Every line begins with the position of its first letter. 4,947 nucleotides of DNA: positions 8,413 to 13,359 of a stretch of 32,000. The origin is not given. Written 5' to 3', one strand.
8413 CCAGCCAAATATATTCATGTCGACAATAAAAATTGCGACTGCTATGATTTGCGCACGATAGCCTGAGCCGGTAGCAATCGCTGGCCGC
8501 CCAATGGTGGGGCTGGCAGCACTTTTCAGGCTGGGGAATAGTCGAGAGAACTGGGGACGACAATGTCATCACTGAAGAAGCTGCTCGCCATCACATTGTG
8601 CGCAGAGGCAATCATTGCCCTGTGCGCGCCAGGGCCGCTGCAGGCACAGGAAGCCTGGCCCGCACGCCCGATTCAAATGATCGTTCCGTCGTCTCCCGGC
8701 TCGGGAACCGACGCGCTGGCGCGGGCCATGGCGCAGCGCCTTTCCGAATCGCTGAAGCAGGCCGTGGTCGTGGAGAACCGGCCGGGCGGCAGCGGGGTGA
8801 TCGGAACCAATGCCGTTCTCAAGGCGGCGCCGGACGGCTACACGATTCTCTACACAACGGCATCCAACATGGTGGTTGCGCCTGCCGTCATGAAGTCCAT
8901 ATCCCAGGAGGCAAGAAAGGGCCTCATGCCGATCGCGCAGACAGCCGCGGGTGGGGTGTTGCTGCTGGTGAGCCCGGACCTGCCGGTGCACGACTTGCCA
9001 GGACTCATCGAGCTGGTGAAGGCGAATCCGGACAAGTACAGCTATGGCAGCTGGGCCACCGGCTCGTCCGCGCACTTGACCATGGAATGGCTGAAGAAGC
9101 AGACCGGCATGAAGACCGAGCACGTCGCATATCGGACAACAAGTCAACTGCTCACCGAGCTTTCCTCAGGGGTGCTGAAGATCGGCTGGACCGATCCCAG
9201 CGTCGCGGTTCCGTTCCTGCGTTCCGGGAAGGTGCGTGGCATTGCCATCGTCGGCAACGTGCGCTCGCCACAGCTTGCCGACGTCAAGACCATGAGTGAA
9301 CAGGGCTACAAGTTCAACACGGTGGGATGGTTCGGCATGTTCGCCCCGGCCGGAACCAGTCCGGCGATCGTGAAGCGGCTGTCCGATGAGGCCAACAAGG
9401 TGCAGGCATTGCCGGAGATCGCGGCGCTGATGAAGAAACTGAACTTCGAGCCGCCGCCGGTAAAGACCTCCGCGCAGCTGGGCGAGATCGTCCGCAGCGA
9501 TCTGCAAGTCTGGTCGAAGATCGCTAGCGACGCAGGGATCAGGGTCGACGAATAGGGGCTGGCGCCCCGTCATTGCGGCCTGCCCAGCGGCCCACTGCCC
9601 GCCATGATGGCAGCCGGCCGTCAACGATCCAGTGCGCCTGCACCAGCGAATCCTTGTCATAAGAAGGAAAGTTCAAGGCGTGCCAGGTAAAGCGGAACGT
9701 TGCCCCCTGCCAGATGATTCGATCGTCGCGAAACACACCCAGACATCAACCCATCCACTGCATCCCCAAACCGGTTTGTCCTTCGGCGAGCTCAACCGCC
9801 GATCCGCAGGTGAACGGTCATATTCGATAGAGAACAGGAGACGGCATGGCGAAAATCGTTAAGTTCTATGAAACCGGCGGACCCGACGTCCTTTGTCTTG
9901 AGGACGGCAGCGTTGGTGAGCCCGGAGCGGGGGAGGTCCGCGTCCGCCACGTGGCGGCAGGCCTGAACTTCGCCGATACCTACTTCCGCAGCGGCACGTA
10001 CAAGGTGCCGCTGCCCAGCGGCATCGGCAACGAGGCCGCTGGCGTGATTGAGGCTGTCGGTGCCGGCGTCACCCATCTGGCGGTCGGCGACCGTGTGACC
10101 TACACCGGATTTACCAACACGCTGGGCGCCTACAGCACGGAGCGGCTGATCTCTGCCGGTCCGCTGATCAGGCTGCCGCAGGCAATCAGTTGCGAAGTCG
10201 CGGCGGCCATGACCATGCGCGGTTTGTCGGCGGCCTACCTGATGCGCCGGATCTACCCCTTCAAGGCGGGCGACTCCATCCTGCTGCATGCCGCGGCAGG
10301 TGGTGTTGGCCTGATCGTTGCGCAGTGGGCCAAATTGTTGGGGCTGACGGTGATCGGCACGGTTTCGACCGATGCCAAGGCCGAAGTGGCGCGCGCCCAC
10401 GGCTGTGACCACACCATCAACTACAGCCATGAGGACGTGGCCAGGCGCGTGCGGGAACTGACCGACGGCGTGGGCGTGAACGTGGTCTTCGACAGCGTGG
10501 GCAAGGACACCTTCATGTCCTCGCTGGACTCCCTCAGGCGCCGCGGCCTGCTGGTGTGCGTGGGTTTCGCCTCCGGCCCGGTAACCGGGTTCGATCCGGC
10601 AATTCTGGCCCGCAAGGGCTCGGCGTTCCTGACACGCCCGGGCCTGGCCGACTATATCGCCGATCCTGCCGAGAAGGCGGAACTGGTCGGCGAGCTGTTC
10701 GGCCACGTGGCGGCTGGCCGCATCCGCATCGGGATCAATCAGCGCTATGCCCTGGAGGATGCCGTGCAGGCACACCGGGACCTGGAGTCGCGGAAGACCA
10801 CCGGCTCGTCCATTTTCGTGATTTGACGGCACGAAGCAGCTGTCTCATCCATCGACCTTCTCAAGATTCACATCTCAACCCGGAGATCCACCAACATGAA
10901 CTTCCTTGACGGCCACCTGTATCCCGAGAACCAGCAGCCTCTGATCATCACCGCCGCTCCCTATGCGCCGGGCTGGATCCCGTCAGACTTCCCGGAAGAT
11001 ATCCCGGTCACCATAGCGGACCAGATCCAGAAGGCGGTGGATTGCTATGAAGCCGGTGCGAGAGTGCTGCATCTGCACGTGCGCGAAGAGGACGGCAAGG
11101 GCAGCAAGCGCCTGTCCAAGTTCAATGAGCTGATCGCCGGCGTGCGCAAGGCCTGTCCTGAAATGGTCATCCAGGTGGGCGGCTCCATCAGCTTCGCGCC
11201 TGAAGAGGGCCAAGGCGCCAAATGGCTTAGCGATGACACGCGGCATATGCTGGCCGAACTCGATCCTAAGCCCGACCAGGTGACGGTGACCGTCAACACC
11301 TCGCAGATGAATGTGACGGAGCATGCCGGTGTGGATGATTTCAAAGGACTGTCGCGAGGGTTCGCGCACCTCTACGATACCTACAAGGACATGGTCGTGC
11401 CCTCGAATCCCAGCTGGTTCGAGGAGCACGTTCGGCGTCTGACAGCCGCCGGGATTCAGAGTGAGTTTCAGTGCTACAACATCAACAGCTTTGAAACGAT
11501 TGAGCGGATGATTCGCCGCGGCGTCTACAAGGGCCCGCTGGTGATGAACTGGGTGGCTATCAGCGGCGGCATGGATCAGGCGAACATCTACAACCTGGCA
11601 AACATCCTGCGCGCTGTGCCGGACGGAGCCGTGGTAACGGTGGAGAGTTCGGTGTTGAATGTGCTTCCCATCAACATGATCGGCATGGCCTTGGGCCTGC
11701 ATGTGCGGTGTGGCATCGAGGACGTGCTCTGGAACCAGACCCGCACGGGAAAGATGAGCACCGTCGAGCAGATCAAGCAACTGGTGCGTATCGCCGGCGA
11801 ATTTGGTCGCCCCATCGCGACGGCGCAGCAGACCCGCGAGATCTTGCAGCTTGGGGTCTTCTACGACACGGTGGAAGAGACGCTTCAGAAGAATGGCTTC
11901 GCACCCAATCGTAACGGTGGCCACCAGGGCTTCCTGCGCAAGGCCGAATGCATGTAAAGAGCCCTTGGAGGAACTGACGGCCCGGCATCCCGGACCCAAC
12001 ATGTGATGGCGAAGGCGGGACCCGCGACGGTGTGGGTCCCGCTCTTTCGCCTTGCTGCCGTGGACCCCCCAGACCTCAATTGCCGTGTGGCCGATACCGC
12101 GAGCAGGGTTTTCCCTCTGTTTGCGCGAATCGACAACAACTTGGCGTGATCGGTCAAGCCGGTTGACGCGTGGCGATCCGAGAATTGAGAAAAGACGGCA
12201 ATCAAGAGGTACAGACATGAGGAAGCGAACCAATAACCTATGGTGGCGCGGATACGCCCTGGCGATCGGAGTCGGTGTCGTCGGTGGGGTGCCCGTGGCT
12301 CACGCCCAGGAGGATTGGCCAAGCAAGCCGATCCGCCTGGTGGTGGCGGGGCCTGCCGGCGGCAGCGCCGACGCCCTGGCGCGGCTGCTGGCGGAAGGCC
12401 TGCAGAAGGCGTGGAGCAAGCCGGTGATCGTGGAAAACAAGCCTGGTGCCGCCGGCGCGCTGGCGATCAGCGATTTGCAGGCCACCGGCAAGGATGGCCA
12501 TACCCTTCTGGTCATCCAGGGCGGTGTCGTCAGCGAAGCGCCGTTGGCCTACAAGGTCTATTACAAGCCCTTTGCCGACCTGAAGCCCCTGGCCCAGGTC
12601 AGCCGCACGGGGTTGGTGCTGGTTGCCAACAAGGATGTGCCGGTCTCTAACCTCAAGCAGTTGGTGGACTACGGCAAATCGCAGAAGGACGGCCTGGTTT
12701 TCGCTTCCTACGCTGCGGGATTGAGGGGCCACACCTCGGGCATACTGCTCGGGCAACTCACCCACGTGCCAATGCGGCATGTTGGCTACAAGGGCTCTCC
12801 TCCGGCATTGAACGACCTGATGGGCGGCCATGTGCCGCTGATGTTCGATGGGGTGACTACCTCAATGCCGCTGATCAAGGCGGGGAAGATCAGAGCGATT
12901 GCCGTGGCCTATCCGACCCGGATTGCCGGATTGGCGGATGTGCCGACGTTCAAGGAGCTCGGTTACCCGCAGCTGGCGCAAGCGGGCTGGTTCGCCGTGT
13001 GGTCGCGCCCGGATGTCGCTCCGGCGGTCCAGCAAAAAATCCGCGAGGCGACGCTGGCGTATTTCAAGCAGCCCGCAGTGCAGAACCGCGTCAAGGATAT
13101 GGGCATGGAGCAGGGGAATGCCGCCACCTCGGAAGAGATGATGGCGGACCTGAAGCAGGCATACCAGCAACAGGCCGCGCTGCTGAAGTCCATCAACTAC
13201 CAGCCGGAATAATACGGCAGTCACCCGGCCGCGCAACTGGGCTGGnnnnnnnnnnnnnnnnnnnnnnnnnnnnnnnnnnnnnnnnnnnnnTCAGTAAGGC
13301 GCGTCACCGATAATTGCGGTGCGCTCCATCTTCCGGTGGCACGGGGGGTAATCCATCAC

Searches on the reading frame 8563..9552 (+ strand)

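Call 19: search_protein_families(library=ncbifam, proteins=[window:8563-9552:+], max_evalue=0.00001)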
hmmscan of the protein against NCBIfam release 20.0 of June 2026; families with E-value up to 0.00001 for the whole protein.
window:8563-9552:+ (330 aa): 0 families

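Call 33: search_protein_families(library=pfam, proteins=[window:8563-9552:+], max_evalue=0.00001)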
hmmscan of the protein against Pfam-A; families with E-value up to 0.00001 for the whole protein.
window:8563-9552:+ (330 aa): 1 family
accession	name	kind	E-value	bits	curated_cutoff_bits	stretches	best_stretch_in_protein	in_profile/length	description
PF03401.19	TctC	-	6.3e-60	203.5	27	1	53-322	2-270/274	Tripartite tricarboxylate transporter family receptor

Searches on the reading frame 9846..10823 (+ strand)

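Call 19: search_protein_families(library=ncbifam, proteins=[window:9846-10823:+], max_evalue=0.00001)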
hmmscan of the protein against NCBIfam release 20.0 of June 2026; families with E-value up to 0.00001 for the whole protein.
window:9846-10823:+ (326 aa): 22 families
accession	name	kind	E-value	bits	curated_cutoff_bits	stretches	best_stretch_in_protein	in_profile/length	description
NF008024.0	PRK10754.1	subfamily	1.3e-107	359.6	348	1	1-325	1-326/327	NADPH:quinone reductase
TIGR02824.1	quinone_pig3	subfamily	9.7e-51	172.7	296.8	1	3-321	2-320/325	putative NAD(P)H quinone oxidoreductase, PIG3 family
NF041183.1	Pks2_ls1_myc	equivalog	1.9e-27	94.6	2400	1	25-323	1429-1726/2086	sulfolipid-1 biosynthesis phthioceranic/hydroxyphthioceranic acid synthase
TIGR03451.1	mycoS_dep_FDH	equivalog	1.4e-26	93.2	512.9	2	93-242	128-278/358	S-(hydroxymethyl)mycothiol dehydrogenase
NF010344.0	PRK13771.1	subfamily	7.2e-24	84.4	349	2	94-242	116-257/334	putative alcohol dehydrogenase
TIGR01751.1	crot-CoA-red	equivalog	4.7e-23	81.5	378.55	1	88-205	134-253/398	crotonyl-CoA carboxylase/reductase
NF041172.1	AcrlCoa_red_Thmprot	equivalog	8.2e-21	74.3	500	1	94-320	116-328/334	acryloyl-CoA reductase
TIGR03989.1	Rxyl_3153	subfamily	1e-20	74.3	440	2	18-87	16-86/370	NDMA-dependent alcohol dehydrogenase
TIGR02817.1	adh_fam_1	subfamily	3.5e-20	72.7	284.05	1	29-321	30-330/336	zinc-binding alcohol dehydrogenase family protein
NF006940.0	PRK09422.1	equivalog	1.4e-18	66.9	344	1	87-243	109-263/338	alcohol dehydrogenase AdhP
TIGR02823.1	oxido_YhdH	subfamily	1.3e-16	60.4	297.25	1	28-245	26-247/324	acrylyl-CoA reductase family protein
NF007489.0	PRK10083.1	equivalog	2e-14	53.3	376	1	13-85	9-82/339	Zn-dependent oxidoreductase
NF058644.1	CurcmRedCuraProt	equivalog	3.5e-14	52.6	440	1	110-236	111-236/336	NADPH-dependent curcumin/dihydrocurcumin reductase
TIGR02818.1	adh_III_F_hyde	equivalog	1e-13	51.1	543.95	1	16-85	14-84/368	S-(hydroxymethyl)glutathione dehydrogenase/class III alcohol dehydrogenase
TIGR00692.1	tdh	equivalog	1.8e-13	50.3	458.35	1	91-247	114-268/340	L-threonine 3-dehydrogenase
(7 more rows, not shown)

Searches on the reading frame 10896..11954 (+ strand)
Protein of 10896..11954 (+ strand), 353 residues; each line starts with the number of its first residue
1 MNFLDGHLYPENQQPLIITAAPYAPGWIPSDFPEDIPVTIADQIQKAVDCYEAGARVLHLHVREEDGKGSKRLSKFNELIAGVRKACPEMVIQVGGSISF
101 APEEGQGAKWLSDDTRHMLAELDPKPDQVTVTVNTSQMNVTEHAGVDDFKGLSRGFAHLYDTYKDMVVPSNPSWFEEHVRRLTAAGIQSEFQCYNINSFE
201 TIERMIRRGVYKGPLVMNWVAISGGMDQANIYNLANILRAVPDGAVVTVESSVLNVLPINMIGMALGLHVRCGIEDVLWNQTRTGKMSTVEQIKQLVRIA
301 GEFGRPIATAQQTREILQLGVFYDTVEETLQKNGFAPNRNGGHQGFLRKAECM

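Call 19: search_protein_families(library=ncbifam, proteins=[window:10896-11954:+], max_evalue=0.00001)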
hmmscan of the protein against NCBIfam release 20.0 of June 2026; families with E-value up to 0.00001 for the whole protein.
window:10896-11954:+ (353 aa): 4 families
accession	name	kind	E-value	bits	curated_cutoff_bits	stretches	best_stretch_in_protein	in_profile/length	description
NF052387.1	Lys_ferment_KCE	equivalog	3.8e-37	128.1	382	2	173-319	121-267/267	3-keto-5-aminohexanoate cleavage enzyme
NF053538.1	DixhxACActTsKce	equivalog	2.5e-30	105.6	430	1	13-319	4-302/310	3,5-dioxohexanoate:acetyl-CoA acetone transferase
NF053568.1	3OXCoAcCUPNH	equivalog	2.3e-28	99.3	350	2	14-95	2-82/274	3-oxoadipate:acetyl-CoA acetyltransferase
NF052389.1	Lys_KAL_CLE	exception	2.4e-20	72.7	725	2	12-104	167-259/440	bifunctional 3-aminobutyryl-CoA ammonia lyase/3-keto-5-aminohexanoate cleavage enzyme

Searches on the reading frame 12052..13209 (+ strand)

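Call 19: search_protein_families(library=ncbifam, proteins=[window:12052-13209:+], max_evalue=0.00001)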
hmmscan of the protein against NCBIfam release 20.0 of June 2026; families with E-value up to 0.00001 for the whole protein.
window:12052-13209:+ (386 aa): 0 families

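Call 33: search_protein_families(library=pfam, proteins=[window:12052-13209:+], max_evalue=0.00001)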
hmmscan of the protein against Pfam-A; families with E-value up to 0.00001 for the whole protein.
window:12052-13209:+ (386 aa): 1 family
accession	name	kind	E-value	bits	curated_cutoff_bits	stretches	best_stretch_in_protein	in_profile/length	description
PF03401.19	TctC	-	5.2e-46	157.8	27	1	110-382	2-273/274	Tripartite tricarboxylate transporter family receptor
